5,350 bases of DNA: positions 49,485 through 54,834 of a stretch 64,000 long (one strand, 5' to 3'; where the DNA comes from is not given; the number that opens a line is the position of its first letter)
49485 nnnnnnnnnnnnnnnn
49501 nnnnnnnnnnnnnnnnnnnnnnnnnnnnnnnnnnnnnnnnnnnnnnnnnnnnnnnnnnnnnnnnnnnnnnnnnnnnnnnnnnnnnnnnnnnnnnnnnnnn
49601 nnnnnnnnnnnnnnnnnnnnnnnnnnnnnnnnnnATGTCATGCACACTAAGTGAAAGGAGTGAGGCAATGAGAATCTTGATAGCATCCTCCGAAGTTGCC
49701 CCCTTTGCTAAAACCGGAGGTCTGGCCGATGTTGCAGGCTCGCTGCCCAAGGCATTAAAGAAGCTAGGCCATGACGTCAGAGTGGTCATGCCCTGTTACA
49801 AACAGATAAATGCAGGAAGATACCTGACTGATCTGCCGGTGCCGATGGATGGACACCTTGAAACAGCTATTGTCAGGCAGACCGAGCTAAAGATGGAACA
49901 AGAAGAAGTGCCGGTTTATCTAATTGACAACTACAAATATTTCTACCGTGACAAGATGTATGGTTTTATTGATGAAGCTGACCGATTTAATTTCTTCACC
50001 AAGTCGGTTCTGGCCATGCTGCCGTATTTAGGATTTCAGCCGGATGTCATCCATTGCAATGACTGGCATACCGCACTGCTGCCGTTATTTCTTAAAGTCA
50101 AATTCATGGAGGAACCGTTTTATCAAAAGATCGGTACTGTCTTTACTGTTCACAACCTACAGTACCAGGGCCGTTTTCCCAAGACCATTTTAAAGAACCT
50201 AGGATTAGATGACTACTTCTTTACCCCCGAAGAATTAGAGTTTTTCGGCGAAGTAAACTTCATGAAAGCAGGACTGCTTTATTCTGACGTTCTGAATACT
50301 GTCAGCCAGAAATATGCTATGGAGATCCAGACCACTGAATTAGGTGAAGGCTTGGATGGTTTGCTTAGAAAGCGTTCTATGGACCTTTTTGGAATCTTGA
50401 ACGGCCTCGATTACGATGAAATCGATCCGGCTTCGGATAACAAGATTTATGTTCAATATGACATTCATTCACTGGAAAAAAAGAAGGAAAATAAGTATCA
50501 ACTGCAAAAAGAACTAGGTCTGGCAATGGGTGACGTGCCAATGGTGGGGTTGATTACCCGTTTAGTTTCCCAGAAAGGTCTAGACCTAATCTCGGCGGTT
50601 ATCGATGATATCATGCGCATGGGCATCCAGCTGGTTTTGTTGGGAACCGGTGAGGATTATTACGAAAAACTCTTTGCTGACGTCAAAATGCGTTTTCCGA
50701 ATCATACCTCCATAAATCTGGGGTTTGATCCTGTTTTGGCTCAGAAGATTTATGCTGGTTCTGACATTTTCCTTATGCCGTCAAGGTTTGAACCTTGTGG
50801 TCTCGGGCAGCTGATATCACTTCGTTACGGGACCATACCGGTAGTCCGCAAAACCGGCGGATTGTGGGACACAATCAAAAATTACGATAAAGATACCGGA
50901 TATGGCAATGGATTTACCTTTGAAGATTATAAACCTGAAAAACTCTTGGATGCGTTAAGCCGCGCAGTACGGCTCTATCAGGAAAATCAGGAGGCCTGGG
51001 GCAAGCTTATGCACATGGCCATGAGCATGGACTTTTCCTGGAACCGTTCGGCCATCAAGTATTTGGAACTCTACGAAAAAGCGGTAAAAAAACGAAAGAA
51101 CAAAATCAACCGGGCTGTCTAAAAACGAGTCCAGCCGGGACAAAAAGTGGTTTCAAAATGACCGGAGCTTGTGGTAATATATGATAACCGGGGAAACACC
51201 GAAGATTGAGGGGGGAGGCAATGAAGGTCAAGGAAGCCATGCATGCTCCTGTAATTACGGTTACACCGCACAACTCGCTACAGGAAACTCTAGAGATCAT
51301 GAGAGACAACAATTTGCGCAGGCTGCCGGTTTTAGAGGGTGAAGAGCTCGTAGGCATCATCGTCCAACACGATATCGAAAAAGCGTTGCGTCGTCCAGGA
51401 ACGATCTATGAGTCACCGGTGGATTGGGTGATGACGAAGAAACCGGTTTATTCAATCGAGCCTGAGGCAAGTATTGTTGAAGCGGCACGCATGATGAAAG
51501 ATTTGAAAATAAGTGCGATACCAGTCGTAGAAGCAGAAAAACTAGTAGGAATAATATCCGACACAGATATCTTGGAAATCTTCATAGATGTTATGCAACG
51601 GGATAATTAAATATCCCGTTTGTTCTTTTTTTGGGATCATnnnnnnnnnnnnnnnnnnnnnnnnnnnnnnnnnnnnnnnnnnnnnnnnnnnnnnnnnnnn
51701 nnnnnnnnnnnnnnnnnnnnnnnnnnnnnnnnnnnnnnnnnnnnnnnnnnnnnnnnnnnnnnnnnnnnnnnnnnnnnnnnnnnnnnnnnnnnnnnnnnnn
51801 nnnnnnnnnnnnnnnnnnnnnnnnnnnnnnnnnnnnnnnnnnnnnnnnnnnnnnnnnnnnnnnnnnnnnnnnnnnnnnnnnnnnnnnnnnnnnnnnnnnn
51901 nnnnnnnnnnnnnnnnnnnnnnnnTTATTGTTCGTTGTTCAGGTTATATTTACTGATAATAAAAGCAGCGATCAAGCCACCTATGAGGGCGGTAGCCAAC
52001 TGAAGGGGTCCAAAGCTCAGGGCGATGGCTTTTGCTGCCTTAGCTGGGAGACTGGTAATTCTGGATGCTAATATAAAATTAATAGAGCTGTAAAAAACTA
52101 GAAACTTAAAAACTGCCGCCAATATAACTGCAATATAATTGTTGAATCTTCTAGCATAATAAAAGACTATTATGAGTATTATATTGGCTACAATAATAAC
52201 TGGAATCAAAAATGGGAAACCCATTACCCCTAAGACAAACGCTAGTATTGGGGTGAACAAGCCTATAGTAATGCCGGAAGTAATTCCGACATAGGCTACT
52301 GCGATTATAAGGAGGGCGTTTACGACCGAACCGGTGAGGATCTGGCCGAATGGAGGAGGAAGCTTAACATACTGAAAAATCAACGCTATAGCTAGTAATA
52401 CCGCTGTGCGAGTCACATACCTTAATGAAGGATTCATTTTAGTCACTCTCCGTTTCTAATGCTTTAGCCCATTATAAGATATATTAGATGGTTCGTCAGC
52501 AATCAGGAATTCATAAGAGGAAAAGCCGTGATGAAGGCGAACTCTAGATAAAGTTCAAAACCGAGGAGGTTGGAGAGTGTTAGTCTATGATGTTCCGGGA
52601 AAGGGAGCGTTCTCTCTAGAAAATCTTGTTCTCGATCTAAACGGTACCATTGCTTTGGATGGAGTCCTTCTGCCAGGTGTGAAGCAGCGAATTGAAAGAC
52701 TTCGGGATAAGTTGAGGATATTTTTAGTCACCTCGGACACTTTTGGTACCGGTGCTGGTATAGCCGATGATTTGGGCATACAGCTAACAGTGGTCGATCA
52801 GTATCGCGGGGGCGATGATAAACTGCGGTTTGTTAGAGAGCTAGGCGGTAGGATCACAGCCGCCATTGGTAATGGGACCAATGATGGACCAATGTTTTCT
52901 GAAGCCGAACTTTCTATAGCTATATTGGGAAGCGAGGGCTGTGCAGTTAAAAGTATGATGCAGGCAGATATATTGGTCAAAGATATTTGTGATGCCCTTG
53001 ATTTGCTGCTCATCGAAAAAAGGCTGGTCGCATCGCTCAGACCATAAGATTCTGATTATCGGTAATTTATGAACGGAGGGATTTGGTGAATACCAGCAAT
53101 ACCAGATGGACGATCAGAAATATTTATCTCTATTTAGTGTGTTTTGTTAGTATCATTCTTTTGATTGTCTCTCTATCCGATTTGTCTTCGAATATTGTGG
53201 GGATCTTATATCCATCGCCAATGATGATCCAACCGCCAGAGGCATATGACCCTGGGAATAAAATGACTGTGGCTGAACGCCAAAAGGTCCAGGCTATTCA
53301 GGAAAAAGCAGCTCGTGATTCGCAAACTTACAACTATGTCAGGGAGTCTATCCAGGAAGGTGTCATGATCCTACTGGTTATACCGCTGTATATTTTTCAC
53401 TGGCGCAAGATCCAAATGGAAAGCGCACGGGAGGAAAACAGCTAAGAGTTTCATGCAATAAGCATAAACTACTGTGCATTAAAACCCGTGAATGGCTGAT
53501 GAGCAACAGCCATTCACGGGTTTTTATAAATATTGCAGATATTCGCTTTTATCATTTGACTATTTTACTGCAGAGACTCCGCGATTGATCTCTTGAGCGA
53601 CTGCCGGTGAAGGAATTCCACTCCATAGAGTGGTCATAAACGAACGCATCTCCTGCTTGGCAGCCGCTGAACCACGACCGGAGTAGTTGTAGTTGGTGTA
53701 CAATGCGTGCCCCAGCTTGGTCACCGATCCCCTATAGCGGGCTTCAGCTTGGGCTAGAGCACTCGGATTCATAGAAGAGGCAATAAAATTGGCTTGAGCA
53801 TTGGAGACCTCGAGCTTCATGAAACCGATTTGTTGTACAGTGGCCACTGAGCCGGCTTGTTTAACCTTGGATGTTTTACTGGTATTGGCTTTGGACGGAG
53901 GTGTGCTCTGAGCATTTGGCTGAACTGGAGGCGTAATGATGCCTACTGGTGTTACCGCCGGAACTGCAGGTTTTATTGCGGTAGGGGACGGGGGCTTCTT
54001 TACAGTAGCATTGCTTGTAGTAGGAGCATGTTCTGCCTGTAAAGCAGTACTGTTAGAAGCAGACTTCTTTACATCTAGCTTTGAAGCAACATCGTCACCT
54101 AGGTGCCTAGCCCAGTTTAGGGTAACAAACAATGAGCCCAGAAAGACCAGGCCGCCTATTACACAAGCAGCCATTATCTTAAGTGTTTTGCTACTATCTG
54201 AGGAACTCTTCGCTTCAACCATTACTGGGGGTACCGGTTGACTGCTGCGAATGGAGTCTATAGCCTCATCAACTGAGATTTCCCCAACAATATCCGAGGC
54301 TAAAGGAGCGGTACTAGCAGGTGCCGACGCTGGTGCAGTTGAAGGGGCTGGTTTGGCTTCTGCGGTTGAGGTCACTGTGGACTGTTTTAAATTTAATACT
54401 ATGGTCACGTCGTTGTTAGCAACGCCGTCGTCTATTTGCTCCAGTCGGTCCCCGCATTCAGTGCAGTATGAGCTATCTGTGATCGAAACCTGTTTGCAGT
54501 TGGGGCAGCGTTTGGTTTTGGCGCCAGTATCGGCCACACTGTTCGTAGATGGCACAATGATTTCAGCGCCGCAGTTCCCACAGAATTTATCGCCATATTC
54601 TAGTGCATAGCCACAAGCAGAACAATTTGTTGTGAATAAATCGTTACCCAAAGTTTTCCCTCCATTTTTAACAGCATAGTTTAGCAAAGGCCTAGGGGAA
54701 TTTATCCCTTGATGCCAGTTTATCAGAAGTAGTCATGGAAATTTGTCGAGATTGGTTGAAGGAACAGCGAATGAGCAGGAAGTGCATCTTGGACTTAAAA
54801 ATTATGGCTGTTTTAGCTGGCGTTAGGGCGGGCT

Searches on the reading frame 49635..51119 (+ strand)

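Call 3: search_protein_families(library=pfam, proteins=[window:49635-51119:+], max_evalue=1)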
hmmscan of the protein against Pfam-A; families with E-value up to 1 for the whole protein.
window:49635-51119:+ (495 aa): 7 families
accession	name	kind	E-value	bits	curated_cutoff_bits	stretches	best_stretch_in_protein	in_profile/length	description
PF08323.17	Glyco_transf_5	-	5.5e-84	282.1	22.7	1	13-246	1-239/239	Starch synthase catalytic domain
PF00534.26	Glycos_transf_1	-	2.3e-13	50.5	26.4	1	301-456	15-166/172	Glycosyl transferases group 1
PF13692.12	Glyco_trans_1_4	-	7.7e-09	36.4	27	1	303-444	3-139/142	Glycosyl transferases group 1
PF13439.12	Glyco_transf_4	-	8.1e-07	29.7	28.5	1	28-182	2-109/170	Glycosyltransferase Family 4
PF13579.12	Glyco_trans_4_4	-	1.8e-06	28.8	29.7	1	28-177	1-106/158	Glycosyl transferase 4-like domain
PF20706.3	GT4-conflict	-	0.014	14.9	26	1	301-473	197-382/385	Family 4 Glycosyltransferase in conflict systems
PF03808.19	Glyco_tran_WecG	-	0.23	11.7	27.4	1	314-358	27-71/168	Glycosyl transferase WecG/TagA/CpsF family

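Call 5: search_protein_families(library=ncbifam, proteins=[window:49635-51119:+], max_evalue=0.1)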
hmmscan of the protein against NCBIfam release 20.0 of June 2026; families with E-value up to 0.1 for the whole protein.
window:49635-51119:+ (495 aa): 20 families
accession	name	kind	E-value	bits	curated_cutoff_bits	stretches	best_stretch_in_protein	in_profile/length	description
NF001898.0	PRK00654.1-1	equivalog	9.8e-180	598.2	603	1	12-484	1-476/477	glycogen synthase GlgA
TIGR02095.1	glgA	subfamily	7.8e-168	559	328.45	1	12-482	1-476/477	glycogen/starch synthase, ADP-glucose type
NF001903.0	PRK00654.2-2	equivalog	1.5e-158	528.4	616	1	12-486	1-481/482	glycogen synthase GlgA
NF001899.0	PRK00654.1-2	equivalog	4.3e-139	464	459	1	12-484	1-476/478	glycogen synthase GlgA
NF001900.0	PRK00654.1-3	equivalog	1.1e-138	462.7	509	1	12-490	1-461/481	glycogen synthase GlgA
NF001905.0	PRK00654.2-4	subfamily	6.9e-124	414.1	560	1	12-483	1-486/489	glycogen synthase GlgA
NF010699.0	PRK14099.1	equivalog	8.4e-120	400.5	762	1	11-488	3-484/485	glycogen synthase GlgA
NF001906.0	PRK00654.2-5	equivalog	6.3e-116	388.2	870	1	10-484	4-484/485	glycogen synthase GlgA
NF001901.0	PRK00654.1-5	equivalog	2.9e-112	375.7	649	1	6-490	18-498/502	glycogen synthase GlgA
NF010698.0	PRK14098.1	equivalog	2.7e-104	349.6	754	1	11-483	5-486/489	starch synthase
NF001902.0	PRK00654.2-1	equivalog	3.9e-95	319.2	845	1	13-482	2-488/492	glycogen synthase GlgA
NF001904.0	PRK00654.2-3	equivalog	2.2e-70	237.7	577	1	12-482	1-473/475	glycogen synthase GlgA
TIGR02149.1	glgA_Coryne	subfamily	1.7e-09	37.3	302.4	1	260-483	163-390/391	glycogen synthase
NF038295.1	EPS_HpsP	equivalog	4.8e-09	35.7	550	1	281-482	188-386/388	hormogonium polysaccharide biosynthesis glycosyltransferase HpsP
TIGR03999.1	thiol_BshA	equivalog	9.1e-07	28.1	273.7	1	325-484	223-374/375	N-acetyl-alpha-D-glucosaminyl L-malate synthase BshA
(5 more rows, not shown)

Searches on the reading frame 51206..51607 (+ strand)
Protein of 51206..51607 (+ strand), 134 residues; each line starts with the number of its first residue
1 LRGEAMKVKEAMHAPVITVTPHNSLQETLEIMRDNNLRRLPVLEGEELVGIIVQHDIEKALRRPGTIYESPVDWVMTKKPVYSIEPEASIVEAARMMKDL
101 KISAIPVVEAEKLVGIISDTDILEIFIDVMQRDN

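Call 20: search_protein_families(library=pfam, proteins=[window:51206-51607:+], max_evalue=0.001)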
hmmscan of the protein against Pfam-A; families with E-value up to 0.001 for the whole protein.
window:51206-51607:+ (134 aa): 1 family
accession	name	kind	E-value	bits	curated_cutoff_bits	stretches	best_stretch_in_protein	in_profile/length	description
PF00571.33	CBS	-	5e-30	104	24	2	75-126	4-55/57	CBS domain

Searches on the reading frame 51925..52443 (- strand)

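Call 20: search_protein_families(library=pfam, proteins=[window:51925-52443:-], max_evalue=0.001)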
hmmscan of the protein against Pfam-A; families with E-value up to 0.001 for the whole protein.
window:51925-52443:- (172 aa): 1 family
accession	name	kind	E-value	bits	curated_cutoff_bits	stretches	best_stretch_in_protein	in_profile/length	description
PF12822.12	ECF_trnsprt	-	5.5e-09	36.7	30.7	1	8-163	1-165/169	ECF transporter, substrate-specific component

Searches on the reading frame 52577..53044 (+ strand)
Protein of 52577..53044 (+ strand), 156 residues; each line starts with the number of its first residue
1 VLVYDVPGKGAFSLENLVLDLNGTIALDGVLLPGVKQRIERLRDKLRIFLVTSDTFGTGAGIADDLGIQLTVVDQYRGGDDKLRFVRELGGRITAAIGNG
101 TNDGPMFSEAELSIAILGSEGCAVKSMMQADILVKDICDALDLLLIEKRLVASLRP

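Call 20: search_protein_families(library=pfam, proteins=[window:52577-53044:+], max_evalue=0.001)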
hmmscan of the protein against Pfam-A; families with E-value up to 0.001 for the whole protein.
window:52577-53044:+ (156 aa): 1 family
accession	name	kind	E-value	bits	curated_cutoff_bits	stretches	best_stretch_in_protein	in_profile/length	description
PF00702.32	Hydrolase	-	1.5e-05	26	26.4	1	16-110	82-190/191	haloacid dehalogenase-like hydrolase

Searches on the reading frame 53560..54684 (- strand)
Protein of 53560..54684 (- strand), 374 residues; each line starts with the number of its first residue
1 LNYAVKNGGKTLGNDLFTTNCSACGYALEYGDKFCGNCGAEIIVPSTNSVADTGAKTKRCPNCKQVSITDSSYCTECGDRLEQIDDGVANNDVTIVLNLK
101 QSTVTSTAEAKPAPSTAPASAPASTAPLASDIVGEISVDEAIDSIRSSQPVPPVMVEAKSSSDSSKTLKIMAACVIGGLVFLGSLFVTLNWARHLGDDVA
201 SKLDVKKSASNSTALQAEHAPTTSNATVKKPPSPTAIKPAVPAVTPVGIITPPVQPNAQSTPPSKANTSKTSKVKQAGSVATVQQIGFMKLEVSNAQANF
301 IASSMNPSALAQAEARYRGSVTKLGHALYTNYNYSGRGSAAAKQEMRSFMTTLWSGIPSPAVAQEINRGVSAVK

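Call 20: search_protein_families(library=pfam, proteins=[window:53560-54684:-], max_evalue=0.001)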
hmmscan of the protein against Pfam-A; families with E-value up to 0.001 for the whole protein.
window:53560-54684:- (374 aa): 5 families
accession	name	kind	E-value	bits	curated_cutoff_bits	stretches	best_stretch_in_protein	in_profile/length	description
PF13248.11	Zn_ribbon_3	-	3e-09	36.5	27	1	18-42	2-26/26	zinc-ribbon domain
PF12773.13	DZR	-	1.3e-08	35.3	27.3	1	21-78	1-45/45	Double zinc ribbon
PF18912.6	DZR_2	-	1.2e-05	25.5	27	0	58-85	8-35/56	Double zinc ribbon domain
PF17032.10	Zn_ribbon_15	-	4.2e-05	24.7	28.9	0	56-78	51-73/73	zinc-ribbon family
PF13240.11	Zn_Ribbon_1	-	0.00074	19.7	25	1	21-41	2-22/23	zinc-ribbon domain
